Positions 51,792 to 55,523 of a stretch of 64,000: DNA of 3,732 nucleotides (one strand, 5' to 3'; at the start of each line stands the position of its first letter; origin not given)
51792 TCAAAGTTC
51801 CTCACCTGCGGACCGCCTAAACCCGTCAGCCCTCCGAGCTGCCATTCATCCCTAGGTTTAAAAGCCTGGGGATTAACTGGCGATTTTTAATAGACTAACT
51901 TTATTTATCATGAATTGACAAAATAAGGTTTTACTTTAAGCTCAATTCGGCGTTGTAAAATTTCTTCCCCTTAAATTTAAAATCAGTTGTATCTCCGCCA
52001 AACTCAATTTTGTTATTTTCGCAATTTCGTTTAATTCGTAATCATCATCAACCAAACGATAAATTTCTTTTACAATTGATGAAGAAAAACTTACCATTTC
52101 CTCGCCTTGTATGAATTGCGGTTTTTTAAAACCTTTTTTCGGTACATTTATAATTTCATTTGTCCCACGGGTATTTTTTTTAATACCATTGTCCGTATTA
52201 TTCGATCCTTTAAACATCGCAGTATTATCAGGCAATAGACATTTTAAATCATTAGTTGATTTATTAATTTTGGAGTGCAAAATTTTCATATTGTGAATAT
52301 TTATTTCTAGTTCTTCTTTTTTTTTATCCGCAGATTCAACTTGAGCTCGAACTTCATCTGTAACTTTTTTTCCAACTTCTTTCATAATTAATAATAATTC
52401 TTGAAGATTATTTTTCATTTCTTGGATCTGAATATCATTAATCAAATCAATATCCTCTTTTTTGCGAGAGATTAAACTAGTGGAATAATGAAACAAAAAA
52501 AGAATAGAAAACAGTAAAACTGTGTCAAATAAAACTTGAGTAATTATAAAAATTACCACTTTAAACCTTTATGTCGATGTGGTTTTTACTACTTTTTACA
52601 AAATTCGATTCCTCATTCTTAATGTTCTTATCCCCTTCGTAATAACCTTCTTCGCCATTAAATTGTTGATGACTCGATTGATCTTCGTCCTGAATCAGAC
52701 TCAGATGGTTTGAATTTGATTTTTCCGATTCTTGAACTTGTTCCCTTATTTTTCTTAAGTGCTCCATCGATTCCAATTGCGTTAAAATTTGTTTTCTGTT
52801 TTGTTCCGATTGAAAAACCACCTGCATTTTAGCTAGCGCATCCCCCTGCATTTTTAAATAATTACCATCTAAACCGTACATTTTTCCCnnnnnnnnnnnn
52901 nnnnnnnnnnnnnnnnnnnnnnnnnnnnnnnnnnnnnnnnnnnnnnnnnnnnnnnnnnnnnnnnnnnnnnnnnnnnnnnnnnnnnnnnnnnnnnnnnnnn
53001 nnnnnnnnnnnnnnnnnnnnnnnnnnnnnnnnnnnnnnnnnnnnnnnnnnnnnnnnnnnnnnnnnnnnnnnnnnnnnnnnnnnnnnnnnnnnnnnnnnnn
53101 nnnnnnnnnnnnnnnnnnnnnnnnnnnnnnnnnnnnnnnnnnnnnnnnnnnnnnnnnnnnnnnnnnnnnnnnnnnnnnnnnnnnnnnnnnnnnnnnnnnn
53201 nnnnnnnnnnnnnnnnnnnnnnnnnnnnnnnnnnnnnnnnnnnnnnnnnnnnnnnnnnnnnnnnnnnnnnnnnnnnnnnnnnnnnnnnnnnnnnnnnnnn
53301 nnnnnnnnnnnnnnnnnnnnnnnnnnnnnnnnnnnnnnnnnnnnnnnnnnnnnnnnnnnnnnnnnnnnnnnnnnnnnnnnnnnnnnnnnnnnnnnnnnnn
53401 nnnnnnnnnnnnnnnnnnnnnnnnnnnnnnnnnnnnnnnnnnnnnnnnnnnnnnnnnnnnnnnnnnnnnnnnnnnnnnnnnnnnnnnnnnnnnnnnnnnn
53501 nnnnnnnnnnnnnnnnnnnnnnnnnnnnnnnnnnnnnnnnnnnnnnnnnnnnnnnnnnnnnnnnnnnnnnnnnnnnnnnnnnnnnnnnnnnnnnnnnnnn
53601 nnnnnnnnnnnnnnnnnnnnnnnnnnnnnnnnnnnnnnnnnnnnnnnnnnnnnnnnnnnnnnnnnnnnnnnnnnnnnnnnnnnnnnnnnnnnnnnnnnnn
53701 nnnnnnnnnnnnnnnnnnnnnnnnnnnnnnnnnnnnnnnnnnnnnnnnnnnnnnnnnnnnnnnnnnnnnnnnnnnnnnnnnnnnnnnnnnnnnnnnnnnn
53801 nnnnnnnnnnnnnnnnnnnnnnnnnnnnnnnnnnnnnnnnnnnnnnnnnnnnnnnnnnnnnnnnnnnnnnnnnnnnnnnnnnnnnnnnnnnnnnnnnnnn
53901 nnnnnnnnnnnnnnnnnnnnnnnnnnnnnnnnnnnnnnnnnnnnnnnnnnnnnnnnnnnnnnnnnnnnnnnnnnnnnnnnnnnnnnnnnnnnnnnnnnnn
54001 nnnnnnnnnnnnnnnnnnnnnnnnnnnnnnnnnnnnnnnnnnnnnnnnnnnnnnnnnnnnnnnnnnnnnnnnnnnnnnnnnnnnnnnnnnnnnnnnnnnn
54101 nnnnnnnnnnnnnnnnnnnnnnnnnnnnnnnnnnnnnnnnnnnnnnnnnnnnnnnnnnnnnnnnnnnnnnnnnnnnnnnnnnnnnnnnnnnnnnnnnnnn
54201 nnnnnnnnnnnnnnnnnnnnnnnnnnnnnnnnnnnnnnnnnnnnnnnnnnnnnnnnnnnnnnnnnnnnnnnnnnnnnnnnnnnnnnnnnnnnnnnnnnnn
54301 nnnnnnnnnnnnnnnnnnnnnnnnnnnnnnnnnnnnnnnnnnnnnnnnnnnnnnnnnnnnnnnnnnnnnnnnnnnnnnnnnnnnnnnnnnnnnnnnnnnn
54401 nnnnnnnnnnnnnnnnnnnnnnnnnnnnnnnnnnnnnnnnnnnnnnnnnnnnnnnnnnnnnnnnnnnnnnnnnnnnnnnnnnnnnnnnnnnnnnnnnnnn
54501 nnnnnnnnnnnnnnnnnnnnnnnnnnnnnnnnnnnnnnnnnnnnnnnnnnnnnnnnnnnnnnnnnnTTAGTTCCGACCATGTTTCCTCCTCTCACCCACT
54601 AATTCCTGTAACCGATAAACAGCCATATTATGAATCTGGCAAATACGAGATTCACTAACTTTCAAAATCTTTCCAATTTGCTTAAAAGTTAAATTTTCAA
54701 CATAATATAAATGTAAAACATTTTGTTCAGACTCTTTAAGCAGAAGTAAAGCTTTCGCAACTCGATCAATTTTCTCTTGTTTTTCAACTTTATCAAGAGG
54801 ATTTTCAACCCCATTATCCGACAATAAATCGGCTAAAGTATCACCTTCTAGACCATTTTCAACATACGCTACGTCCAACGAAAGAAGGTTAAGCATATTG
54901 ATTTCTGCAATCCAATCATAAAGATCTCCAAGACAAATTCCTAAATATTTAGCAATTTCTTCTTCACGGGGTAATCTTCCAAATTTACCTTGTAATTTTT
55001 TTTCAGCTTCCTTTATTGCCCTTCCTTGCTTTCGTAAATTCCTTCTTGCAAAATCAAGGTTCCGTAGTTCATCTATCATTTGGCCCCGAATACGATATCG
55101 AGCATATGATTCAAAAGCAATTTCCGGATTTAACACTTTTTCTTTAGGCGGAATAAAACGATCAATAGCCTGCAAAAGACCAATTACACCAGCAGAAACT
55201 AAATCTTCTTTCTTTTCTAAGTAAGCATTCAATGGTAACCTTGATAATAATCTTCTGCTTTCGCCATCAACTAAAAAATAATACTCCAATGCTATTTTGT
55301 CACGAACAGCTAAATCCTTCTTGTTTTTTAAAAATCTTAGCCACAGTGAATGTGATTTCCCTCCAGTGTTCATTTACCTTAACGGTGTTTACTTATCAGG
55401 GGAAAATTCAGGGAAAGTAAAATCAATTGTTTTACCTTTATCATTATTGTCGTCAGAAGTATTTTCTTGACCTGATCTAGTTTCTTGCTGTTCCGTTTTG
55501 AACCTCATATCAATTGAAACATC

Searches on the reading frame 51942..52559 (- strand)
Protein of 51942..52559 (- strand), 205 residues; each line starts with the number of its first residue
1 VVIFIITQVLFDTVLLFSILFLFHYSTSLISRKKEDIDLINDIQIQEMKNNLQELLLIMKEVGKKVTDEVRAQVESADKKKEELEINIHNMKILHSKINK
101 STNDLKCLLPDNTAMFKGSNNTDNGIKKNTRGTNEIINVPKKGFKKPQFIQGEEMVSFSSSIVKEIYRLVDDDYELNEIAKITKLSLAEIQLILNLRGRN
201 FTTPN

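Call 11: find_homologous_proteins(query=window:51942-52559:-)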
Query window:51942-52559:- (205 aa): 63 proteins with E <= 0.001 among 256 candidates.
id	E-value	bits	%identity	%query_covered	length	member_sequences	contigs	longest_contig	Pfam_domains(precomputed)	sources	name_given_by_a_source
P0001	2.5e-123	427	100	100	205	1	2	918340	-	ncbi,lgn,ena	-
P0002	2.0e-53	199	54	100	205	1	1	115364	-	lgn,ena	-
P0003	3.4e-37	146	43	100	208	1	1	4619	-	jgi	jgi:hypothetical protein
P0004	2.0e-36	143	42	100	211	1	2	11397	-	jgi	jgi:DNA repair exonuclease SbcCD ATPase subunit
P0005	2.2e-36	143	42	100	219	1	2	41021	-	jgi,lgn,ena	-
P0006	4.3e-36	142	39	100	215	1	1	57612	-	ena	-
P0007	5.3e-36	142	43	100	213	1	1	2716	-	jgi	jgi:hypothetical protein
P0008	1.6e-35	140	42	100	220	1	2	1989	-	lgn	-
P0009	2.2e-35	140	40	100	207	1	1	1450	-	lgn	-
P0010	4.3e-35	139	42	100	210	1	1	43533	-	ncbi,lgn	-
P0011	6.4e-35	138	43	100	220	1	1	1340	-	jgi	jgi:hypothetical protein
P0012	7.7e-35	138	39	100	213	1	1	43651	-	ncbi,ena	-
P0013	8.6e-35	138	39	100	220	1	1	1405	-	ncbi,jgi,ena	jgi:hypothetical protein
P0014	2.0e-34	137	40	100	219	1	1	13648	-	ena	-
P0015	2.3e-34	137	39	100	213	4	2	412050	-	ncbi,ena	-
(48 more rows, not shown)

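Call 12: find_encoding_contigs(protein=P0001, flank=3000, max_places=3)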
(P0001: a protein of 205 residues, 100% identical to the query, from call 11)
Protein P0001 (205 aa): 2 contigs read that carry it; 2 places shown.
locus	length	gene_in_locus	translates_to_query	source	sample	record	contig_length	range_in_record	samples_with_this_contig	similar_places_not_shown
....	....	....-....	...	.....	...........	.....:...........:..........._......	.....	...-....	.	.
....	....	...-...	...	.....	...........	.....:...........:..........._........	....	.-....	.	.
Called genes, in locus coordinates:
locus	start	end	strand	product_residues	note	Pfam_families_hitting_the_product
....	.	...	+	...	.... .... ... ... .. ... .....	-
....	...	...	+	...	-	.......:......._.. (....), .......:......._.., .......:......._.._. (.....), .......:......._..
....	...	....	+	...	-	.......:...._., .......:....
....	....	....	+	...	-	-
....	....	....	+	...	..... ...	-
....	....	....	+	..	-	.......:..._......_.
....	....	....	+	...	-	-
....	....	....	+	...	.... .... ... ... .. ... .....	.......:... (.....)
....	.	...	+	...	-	?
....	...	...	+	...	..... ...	-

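Call 13: find_encoding_contigs(protein=P0002, flank=3000, max_places=3)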
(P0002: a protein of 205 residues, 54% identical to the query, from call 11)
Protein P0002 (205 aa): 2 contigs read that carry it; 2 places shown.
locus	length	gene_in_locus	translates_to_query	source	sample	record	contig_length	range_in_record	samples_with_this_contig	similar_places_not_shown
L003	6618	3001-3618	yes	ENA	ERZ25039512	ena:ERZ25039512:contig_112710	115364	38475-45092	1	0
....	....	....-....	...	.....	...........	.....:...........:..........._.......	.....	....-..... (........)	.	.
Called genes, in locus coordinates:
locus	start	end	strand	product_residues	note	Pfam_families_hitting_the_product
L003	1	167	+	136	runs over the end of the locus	-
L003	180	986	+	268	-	PF04542:Sigma70_r2 (faint), PF04539:Sigma70_r3, PF04545:Sigma70_r4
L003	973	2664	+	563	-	PF20250:FapA_N, PF03961:FapA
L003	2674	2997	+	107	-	-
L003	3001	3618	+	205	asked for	-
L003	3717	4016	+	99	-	PF01312:Bac_export_2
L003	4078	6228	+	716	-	-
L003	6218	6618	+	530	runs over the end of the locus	PF00041:fn3 (weak)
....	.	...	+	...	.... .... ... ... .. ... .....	-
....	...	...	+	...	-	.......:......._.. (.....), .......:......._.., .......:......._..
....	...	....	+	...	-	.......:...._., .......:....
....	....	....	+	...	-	-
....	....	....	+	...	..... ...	-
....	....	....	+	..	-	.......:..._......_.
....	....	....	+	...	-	-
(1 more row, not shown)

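Call 14: find_encoding_contigs(protein=P0015, flank=3000, max_places=3)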
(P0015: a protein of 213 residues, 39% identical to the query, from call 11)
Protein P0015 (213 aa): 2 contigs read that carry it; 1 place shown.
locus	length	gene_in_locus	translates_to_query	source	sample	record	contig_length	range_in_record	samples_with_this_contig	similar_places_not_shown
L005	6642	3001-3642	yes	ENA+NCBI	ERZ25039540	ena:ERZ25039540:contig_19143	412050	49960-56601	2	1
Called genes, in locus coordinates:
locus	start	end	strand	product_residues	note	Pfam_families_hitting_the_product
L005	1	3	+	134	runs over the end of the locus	PF07238:PilZ (weak)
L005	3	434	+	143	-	-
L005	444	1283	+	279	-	PF04542:Sigma70_r2 (weak), PF04539:Sigma70_r3, PF04545:Sigma70_r4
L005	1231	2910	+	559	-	PF20250:FapA_N, PF03961:FapA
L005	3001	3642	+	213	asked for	-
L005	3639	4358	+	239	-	-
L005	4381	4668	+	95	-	PF01312:Bac_export_2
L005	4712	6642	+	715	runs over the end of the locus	PF03687:UPF0164 (faint)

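Call 19: list_cluster_members(proteins=[P0001, P0002])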
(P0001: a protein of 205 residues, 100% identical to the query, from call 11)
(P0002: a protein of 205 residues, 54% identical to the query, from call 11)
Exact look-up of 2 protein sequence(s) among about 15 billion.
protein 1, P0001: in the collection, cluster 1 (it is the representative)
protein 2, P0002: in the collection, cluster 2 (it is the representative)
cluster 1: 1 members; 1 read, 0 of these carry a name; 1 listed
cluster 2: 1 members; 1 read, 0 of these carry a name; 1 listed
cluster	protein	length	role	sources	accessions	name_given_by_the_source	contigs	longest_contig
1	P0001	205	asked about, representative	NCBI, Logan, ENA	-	-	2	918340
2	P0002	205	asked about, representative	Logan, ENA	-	-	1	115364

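Call 46: find_encoding_contigs(protein=P0002, flank=10000, max_places=1)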
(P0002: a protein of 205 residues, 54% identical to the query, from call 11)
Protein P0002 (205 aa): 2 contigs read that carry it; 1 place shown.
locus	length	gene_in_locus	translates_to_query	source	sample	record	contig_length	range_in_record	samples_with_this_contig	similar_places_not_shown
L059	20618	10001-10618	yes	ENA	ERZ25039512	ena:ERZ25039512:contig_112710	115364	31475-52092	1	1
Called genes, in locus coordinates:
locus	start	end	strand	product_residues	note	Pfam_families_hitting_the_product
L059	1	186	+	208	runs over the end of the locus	PF04347:FliO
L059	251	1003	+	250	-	PF00813:FliP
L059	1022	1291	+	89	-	PF01313:Bac_export_3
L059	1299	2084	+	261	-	PF01311:Bac_export_1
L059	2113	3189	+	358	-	PF01312:Bac_export_2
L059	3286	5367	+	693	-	PF00771:FHIPEP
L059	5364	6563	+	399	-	PF13207:AAA_17 (faint), PF00448:SRP54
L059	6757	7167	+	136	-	-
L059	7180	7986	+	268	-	PF04542:Sigma70_r2 (faint), PF04539:Sigma70_r3, PF04545:Sigma70_r4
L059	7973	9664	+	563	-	PF20250:FapA_N, PF03961:FapA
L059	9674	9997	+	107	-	-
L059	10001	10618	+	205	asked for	-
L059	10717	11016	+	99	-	PF01312:Bac_export_2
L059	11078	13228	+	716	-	-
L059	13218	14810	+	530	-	PF00041:fn3 (weak)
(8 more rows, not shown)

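Call 49: search_protein_families(library=pfam, proteins=[window:51942-52559:-], max_evalue=0.01)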
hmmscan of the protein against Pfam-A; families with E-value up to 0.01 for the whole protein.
window:51942-52559:- (205 aa): 0 families

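Call 56: find_encoding_contigs(protein=P0005, flank=2500, max_places=1)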
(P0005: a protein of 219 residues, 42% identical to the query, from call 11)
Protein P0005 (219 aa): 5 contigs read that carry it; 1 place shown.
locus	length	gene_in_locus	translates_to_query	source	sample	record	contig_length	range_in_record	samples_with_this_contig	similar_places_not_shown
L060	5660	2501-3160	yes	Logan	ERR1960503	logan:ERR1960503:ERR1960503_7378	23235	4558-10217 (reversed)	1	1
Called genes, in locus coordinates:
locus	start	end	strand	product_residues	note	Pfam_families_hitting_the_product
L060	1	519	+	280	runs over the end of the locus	PF04542:Sigma70_r2 (weak), PF04539:Sigma70_r3, PF04545:Sigma70_r4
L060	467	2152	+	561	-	PF20250:FapA_N, PF03961:FapA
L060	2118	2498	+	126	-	-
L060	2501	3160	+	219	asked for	-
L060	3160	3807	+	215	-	-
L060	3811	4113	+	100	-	PF01312:Bac_export_2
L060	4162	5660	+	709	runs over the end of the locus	-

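Call 57: find_encoding_contigs(protein=P0006, flank=2500, max_places=1)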
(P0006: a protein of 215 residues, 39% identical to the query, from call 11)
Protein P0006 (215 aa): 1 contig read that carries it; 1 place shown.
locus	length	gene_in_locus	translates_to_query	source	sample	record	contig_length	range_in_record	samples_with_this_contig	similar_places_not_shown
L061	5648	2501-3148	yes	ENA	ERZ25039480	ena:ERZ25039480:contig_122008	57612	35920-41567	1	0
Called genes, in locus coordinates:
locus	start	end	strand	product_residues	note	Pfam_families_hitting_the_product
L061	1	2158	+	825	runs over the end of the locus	PF04539:Sigma70_r3 (weak), PF04545:Sigma70_r4, PF20250:FapA_N, PF03961:FapA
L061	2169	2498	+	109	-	-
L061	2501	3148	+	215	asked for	-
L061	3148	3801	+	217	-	-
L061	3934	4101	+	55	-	PF01312:Bac_export_2 (weak)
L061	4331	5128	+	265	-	PF13729:TraF_2 (weak)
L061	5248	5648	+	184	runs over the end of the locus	-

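Call 58: find_encoding_contigs(protein=P0010, flank=2500, max_places=1)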
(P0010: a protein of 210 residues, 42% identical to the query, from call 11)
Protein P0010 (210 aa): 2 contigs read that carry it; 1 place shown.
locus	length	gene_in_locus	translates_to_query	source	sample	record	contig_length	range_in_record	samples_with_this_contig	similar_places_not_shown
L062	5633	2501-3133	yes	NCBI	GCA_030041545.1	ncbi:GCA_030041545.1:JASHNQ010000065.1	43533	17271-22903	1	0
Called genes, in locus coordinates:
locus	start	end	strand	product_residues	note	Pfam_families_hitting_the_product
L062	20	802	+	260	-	PF04542:Sigma70_r2 (faint), PF04539:Sigma70_r3, PF04545:Sigma70_r4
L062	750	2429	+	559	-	PF20250:FapA_N, PF03961:FapA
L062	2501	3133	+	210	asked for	-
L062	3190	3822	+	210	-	-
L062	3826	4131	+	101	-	PF01312:Bac_export_2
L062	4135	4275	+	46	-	-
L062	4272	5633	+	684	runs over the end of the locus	-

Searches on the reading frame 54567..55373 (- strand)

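Call 49: search_protein_families(library=pfam, proteins=[window:54567-55373:-], max_evalue=0.01)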
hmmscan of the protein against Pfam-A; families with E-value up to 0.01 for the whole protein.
window:54567-55373:- (268 aa): 6 families
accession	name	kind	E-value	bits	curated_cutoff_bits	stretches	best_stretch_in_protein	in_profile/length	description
PF04545.22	Sigma70_r4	-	2.3e-13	49.9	24.1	1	209-257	2-50/50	Sigma-70, region 4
PF04539.22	Sigma70_r3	-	1.1e-08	35.5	25.3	1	117-183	3-69/78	Sigma-70 region 3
PF04542.20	Sigma70_r2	-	2.7e-07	30.7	24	1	49-106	17-68/71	Sigma-70 region 2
PF08281.18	Sigma70_r4_2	-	2.2e-05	24.5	25.7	1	204-242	3-41/54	Sigma-70, region 4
PF12728.13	HTH_17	-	0.00072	20.2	27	0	138-156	5-23/51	Helix-turn-helix domain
PF13384.12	HTH_23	-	0.0052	17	24.6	0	219-249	10-39/50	Homeodomain-like domain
